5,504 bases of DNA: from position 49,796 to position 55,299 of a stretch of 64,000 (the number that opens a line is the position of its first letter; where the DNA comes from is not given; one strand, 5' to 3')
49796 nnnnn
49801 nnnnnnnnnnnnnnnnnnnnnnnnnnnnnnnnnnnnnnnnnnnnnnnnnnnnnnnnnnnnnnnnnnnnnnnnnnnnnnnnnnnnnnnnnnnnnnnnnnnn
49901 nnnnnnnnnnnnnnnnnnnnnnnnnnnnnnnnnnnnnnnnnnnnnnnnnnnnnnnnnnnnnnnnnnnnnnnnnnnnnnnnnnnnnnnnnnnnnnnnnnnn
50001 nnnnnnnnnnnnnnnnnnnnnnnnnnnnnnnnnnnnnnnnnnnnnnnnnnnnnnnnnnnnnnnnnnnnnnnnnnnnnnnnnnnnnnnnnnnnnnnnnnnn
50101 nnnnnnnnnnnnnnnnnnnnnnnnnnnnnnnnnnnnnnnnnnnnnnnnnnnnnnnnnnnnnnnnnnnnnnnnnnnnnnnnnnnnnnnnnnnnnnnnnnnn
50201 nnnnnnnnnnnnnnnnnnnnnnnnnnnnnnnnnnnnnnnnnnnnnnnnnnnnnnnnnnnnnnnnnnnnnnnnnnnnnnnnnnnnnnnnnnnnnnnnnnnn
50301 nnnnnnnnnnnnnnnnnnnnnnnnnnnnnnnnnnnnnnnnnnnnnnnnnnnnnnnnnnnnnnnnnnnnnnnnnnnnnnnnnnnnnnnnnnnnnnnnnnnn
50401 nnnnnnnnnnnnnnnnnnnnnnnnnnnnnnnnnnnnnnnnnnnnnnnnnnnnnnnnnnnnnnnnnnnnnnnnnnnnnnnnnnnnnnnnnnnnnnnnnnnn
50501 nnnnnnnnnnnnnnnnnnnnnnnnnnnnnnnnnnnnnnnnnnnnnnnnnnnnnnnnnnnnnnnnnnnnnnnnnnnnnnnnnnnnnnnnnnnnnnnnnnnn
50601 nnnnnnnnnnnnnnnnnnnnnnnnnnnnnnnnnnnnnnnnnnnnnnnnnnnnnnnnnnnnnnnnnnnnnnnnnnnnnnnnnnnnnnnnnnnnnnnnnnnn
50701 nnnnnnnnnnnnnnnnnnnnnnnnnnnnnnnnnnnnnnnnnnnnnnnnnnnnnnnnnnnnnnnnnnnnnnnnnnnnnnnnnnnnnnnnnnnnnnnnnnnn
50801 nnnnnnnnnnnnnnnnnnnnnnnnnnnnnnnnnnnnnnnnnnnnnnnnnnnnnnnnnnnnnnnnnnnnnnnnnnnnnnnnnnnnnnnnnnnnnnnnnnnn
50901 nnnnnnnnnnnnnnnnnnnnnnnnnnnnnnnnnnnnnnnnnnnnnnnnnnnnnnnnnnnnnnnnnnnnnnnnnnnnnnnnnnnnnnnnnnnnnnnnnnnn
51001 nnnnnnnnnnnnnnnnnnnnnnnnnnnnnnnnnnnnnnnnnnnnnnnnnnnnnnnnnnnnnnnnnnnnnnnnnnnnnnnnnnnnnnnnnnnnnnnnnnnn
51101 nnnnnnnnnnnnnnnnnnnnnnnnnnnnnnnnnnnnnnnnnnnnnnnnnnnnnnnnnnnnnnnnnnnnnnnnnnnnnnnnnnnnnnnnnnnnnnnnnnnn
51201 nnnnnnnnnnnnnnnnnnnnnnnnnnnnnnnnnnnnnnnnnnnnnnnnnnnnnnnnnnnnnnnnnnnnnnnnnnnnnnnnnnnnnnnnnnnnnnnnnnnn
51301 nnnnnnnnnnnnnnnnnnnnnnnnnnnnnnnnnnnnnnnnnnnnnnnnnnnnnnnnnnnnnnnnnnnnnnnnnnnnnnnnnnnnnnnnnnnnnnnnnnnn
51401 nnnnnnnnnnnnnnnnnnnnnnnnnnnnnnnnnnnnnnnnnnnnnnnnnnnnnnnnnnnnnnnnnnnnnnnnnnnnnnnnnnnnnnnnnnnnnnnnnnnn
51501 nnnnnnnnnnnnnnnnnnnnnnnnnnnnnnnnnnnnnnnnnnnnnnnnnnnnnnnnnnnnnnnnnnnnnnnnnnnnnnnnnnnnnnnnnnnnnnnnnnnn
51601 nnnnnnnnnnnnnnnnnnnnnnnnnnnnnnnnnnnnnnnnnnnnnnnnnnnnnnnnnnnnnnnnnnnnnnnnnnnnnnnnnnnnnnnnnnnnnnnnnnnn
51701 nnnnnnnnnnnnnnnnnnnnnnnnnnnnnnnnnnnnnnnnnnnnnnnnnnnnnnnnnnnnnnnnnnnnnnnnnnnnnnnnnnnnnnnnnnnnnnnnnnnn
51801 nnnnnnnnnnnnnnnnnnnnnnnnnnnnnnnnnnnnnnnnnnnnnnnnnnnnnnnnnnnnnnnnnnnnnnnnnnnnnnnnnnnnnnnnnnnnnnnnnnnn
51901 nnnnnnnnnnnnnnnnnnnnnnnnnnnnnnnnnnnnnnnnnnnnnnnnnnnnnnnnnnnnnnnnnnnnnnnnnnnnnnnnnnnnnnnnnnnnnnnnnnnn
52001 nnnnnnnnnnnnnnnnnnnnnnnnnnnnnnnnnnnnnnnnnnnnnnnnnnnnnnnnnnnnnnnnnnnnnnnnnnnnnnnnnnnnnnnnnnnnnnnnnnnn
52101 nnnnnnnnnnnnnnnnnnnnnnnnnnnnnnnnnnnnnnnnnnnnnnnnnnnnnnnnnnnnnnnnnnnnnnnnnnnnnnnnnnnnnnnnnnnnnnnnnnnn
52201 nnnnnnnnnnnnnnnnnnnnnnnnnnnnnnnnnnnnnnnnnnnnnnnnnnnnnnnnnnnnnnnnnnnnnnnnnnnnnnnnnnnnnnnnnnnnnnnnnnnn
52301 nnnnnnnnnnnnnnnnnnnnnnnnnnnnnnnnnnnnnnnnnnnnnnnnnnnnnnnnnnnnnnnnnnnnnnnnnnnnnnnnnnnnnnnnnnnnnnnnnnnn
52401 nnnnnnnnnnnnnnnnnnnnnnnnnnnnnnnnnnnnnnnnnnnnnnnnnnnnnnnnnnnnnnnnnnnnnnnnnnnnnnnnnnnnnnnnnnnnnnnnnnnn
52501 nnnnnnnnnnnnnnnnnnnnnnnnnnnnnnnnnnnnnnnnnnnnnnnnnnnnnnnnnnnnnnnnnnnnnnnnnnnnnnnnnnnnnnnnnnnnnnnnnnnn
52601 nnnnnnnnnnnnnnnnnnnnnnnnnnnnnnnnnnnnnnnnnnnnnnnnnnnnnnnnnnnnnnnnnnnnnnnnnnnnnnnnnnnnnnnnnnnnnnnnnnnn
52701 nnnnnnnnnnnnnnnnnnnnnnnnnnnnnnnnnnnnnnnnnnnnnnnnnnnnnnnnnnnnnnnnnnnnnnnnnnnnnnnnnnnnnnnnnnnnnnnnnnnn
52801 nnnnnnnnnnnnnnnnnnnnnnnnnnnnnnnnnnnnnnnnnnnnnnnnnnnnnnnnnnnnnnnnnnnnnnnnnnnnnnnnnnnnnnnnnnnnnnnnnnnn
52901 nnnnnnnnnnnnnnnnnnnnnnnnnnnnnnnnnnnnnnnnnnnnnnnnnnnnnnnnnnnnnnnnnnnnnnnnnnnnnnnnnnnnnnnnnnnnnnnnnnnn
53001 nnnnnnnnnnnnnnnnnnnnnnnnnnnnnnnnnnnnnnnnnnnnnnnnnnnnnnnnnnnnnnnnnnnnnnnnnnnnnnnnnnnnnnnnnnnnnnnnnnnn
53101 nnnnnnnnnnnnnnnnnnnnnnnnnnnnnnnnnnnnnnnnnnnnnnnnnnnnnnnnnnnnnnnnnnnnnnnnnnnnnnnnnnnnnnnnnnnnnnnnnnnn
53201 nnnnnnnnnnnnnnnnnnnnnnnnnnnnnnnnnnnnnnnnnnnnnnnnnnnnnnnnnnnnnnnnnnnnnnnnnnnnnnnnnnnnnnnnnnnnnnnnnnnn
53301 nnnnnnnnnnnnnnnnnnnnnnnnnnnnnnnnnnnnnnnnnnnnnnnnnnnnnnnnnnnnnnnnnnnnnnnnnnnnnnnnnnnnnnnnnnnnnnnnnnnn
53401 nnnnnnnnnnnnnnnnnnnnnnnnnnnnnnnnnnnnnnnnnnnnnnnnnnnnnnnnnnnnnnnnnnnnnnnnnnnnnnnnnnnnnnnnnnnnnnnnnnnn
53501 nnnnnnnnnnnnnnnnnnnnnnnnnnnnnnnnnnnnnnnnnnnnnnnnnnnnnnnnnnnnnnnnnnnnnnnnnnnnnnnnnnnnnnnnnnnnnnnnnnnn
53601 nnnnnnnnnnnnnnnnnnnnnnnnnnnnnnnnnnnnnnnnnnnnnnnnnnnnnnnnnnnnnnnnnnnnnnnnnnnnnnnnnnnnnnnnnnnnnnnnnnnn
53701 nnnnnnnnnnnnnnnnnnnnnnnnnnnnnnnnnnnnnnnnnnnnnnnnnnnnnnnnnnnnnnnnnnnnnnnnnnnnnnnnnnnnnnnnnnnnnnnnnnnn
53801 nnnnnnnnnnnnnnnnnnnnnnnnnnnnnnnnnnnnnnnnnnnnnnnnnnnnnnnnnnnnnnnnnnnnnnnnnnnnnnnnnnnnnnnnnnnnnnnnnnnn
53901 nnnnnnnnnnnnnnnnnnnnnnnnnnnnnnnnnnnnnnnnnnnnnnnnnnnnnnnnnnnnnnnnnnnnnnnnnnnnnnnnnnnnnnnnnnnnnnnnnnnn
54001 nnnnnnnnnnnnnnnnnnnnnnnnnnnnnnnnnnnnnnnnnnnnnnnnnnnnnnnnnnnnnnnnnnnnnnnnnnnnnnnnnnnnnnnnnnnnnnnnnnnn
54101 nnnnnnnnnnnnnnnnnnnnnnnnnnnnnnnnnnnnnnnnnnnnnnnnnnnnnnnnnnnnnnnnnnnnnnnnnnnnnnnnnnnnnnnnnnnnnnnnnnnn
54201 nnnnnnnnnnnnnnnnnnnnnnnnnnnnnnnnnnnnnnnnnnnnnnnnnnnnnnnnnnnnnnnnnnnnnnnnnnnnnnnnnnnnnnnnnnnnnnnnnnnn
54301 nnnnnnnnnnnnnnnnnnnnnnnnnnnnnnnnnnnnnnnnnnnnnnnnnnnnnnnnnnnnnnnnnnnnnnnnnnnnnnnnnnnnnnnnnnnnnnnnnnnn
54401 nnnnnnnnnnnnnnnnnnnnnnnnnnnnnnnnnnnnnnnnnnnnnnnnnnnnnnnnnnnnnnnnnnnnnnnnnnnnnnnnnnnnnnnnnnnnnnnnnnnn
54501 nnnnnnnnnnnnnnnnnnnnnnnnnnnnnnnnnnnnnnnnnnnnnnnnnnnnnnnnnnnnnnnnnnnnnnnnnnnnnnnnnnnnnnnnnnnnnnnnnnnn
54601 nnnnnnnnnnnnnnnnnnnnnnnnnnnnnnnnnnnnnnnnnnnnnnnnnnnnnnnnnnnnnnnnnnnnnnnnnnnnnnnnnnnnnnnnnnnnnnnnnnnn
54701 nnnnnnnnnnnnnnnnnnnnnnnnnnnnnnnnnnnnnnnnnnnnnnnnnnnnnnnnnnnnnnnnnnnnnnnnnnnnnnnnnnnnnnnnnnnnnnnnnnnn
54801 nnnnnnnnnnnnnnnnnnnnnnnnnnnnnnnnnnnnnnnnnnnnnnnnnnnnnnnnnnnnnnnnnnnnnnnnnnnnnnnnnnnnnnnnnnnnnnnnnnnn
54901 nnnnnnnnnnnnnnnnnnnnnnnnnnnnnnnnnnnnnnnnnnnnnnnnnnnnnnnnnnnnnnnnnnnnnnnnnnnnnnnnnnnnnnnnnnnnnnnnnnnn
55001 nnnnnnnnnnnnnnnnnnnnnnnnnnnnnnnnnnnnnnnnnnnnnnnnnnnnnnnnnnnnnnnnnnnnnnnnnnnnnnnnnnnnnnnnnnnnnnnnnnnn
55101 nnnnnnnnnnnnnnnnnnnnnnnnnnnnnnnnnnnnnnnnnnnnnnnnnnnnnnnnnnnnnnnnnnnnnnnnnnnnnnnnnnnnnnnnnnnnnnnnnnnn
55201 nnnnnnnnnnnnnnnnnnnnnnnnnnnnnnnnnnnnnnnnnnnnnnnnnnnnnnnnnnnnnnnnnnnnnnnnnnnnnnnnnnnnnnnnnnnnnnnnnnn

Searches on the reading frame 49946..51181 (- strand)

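Call 76: search_protein_families(library=pfam, proteins=[window:49946-51181:-], max_evalue=0.00001)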
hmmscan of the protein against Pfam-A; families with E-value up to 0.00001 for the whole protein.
window:49946-51181:- (411 aa): 1 family
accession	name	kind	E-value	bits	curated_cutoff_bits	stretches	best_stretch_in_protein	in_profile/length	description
PF00902.23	TatC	-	2.7e-13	50.6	25.1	1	17-208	2-190/208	Sec-independent protein translocase protein (TatC)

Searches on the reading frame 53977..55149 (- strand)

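Call 76: search_protein_families(library=pfam, proteins=[window:53977-55149:-], max_evalue=0.00001)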
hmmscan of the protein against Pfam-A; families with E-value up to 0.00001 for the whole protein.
window:53977-55149:- (390 aa): 2 families
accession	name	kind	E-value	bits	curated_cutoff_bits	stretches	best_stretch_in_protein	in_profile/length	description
PF01262.27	AlaDh_PNT_C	-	2.5e-54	184.4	23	1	141-353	1-200/214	Alanine dehydrogenase/PNT, C-terminal domain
PF05222.21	AlaDh_PNT_N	-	2.7e-28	99.3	30.4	1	7-137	1-136/136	Alanine dehydrogenase/PNT, N-terminal domain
